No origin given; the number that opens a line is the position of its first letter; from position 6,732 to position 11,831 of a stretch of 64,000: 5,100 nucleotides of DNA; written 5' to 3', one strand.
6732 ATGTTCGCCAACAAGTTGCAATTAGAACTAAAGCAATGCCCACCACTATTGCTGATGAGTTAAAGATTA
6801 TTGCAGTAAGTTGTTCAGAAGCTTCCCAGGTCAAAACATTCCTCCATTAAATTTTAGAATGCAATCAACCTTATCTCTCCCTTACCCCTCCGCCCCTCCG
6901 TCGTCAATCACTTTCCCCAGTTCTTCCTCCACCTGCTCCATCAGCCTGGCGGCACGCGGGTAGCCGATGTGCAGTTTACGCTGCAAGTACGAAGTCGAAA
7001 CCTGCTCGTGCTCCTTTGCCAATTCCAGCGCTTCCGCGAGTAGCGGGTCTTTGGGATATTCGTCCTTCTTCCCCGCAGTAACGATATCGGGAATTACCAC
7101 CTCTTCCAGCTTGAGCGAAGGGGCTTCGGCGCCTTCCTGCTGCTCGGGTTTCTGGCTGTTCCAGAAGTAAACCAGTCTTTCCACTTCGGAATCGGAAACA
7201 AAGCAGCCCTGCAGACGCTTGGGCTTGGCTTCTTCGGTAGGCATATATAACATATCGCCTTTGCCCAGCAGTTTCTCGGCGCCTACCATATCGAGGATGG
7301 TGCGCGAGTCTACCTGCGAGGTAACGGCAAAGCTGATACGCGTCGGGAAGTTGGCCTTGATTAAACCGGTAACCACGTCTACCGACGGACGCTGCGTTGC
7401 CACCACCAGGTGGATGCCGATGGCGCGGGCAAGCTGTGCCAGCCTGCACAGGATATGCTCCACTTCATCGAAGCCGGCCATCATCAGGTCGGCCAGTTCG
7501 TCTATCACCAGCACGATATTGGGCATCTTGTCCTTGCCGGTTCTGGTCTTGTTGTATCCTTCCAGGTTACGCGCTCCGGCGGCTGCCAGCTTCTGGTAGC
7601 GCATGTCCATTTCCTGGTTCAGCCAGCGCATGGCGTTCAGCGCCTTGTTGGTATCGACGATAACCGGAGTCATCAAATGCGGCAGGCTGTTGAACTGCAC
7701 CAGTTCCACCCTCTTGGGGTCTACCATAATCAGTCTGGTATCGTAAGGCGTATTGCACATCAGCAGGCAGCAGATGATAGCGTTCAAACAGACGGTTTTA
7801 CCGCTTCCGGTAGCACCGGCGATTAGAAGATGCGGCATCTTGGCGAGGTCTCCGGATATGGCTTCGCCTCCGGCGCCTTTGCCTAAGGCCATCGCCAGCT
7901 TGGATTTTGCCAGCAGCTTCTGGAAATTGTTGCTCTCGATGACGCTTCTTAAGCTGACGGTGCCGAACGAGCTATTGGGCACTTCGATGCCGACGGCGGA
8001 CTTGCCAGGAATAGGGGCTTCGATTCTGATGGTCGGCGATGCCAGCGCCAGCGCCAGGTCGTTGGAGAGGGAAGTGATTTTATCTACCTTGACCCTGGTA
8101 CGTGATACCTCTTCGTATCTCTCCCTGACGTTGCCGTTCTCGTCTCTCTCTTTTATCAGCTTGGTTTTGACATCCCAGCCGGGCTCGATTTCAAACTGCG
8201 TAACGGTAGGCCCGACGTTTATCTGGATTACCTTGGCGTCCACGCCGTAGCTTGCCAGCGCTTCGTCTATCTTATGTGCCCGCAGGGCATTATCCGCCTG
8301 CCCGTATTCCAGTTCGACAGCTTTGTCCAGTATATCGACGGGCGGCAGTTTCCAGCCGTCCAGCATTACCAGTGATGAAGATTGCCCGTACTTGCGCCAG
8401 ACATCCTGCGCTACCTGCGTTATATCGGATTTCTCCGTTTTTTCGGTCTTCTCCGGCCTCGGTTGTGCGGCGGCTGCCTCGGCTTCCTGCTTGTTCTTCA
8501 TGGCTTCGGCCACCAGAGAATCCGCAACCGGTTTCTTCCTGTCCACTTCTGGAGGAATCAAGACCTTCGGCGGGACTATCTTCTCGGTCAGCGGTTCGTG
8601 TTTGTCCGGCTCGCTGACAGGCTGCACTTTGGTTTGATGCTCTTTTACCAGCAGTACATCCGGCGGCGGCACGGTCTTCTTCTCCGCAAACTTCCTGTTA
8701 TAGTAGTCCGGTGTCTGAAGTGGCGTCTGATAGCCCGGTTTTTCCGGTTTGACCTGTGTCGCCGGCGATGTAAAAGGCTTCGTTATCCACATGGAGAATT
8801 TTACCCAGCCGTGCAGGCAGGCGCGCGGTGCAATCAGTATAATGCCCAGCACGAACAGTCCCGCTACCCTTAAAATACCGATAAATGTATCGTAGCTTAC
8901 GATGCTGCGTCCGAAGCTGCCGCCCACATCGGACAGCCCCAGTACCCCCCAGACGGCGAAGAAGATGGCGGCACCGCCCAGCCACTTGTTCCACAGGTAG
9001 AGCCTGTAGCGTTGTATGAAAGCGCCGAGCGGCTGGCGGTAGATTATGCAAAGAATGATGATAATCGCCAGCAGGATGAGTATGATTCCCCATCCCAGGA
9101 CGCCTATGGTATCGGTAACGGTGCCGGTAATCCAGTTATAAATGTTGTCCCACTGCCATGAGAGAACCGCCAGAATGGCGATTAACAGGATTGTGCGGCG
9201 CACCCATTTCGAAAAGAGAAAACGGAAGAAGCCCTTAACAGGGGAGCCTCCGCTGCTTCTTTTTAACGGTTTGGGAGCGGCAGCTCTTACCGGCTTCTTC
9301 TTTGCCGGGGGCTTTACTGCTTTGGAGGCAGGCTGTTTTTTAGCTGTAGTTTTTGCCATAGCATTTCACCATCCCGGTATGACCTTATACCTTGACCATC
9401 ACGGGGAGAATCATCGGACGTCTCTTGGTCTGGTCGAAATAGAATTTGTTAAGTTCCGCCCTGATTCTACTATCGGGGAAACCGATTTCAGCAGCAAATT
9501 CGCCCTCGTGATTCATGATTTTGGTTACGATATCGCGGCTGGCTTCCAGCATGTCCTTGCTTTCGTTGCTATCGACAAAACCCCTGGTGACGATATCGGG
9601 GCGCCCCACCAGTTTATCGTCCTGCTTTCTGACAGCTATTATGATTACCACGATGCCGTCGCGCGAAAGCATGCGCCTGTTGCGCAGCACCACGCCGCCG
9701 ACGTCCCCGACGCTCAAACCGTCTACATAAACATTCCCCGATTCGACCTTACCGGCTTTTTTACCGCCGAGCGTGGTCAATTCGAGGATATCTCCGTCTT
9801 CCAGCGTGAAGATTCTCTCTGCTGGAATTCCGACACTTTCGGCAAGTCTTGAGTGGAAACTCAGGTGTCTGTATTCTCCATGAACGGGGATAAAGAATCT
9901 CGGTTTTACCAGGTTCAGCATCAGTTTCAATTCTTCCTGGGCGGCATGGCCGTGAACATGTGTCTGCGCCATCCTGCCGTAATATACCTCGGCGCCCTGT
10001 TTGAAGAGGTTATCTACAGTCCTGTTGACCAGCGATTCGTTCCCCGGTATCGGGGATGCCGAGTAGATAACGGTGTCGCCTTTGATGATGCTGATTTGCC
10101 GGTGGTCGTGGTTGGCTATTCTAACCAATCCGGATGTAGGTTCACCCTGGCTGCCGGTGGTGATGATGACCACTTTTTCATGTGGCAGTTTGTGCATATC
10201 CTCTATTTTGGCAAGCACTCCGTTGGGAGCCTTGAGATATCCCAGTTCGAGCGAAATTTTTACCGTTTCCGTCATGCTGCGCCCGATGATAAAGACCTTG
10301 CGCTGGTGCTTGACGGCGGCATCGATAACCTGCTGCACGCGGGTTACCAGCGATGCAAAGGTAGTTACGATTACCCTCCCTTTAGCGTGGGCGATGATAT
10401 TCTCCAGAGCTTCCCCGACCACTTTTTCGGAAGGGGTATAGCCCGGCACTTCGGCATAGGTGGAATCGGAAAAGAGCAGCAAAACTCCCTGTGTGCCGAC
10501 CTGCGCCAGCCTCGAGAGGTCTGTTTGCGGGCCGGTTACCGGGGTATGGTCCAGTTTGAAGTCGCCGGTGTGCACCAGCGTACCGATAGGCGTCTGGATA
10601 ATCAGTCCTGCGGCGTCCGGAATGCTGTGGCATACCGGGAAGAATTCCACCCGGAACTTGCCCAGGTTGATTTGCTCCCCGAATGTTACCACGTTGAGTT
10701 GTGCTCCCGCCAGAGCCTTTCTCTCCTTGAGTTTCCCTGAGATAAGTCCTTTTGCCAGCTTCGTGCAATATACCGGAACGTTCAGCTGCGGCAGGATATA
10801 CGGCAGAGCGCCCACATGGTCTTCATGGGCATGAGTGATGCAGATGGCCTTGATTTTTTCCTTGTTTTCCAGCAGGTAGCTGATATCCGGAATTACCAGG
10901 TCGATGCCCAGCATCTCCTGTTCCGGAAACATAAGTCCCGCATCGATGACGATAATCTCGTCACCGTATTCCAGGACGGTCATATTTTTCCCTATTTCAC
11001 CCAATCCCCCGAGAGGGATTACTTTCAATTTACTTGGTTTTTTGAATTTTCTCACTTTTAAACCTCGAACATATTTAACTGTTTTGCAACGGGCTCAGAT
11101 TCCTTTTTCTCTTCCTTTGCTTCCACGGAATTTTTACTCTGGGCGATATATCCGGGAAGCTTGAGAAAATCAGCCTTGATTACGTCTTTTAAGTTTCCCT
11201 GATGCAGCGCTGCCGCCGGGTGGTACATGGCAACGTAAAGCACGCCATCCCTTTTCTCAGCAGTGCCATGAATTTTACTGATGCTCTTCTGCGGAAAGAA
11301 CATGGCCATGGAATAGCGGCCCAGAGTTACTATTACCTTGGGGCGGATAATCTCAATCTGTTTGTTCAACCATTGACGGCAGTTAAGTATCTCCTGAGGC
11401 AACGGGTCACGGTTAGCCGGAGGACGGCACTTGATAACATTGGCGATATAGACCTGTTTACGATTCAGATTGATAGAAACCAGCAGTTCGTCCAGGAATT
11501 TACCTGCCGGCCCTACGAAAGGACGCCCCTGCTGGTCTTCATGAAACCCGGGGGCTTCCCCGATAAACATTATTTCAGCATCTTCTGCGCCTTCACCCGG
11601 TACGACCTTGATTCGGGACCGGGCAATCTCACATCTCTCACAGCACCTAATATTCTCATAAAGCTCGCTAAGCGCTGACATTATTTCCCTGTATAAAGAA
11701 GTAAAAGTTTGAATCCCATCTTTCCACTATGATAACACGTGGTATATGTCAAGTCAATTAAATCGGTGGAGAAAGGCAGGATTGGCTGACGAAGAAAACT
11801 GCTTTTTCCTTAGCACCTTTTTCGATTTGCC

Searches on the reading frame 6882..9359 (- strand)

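Call 74: search_protein_families(library=pfam, proteins=[window:6882-9359:-], max_evalue=0.00001)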
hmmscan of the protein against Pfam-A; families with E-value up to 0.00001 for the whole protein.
window:6882-9359:- (825 aa): 3 families
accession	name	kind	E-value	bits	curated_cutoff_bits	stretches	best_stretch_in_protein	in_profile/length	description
PF01580.24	FtsK_SpoIIIE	-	4e-54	183.8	24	1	470-660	2-221/221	FtsK/SpoIIIE family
PF17854.6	FtsK_alpha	-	2.5e-28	98.7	22.9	1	338-462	1-101/101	FtsK alpha domain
PF09397.16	FtsK_gamma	-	7.7e-16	58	30.6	1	770-813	3-46/63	Ftsk gamma domain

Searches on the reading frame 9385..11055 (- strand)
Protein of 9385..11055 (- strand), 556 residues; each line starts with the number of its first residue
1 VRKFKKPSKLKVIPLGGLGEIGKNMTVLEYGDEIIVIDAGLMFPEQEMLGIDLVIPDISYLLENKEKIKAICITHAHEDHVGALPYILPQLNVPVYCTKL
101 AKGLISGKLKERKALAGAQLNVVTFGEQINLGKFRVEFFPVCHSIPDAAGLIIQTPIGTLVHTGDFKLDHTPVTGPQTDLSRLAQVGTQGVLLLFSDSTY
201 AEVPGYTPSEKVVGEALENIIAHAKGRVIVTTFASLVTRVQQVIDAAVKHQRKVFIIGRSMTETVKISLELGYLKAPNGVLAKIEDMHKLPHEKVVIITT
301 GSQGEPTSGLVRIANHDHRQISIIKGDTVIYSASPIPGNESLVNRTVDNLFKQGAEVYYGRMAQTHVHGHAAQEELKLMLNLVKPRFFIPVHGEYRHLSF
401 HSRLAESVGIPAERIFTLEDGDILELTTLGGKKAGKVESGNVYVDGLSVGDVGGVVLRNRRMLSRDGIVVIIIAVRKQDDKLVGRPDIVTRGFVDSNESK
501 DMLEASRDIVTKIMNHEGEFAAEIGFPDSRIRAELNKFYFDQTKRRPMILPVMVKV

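Call 74: search_protein_families(library=pfam, proteins=[window:9385-11055:-], max_evalue=0.00001)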
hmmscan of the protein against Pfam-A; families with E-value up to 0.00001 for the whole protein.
window:9385-11055:- (556 aa): 5 families
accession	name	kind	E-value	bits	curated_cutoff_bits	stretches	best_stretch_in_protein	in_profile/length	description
PF22505.1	RNase_J_b_CASP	-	1.3e-49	167.6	27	1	225-350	1-126/126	Ribonuclease J, beta-CASP domain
PF17770.6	RNase_J_C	-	1e-23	84.7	23.8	1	456-556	1-102/102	Ribonuclease J C-terminal domain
PF00753.33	Lactamase_B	-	1.6e-15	58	22.7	1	22-168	5-152/196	Metallo-beta-lactamase superfamily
PF12706.13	Lactamase_B_2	-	5e-12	46.3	27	1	35-168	3-145/200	Beta-lactamase superfamily domain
PF07521.17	RMMBL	-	1.9e-10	41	21.6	1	364-412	10-60/63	Zn-dependent metallo-hydrolase RNA specificity domain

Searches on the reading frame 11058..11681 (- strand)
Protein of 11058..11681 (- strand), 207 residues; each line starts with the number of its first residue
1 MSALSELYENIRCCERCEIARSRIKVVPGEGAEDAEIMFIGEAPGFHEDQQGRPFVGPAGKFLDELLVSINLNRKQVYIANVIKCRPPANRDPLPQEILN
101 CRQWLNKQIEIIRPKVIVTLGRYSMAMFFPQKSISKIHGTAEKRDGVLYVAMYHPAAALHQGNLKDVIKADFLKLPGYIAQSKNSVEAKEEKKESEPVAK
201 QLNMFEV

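Call 74: search_protein_families(library=pfam, proteins=[window:11058-11681:-], max_evalue=0.00001)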
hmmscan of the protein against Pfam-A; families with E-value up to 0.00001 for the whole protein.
window:11058-11681:- (207 aa): 1 family
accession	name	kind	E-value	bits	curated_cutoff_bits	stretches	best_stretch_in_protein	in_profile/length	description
PF03167.25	UDG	-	1.1e-37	129.6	24.3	1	28-162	1-125/141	Uracil DNA glycosylase superfamily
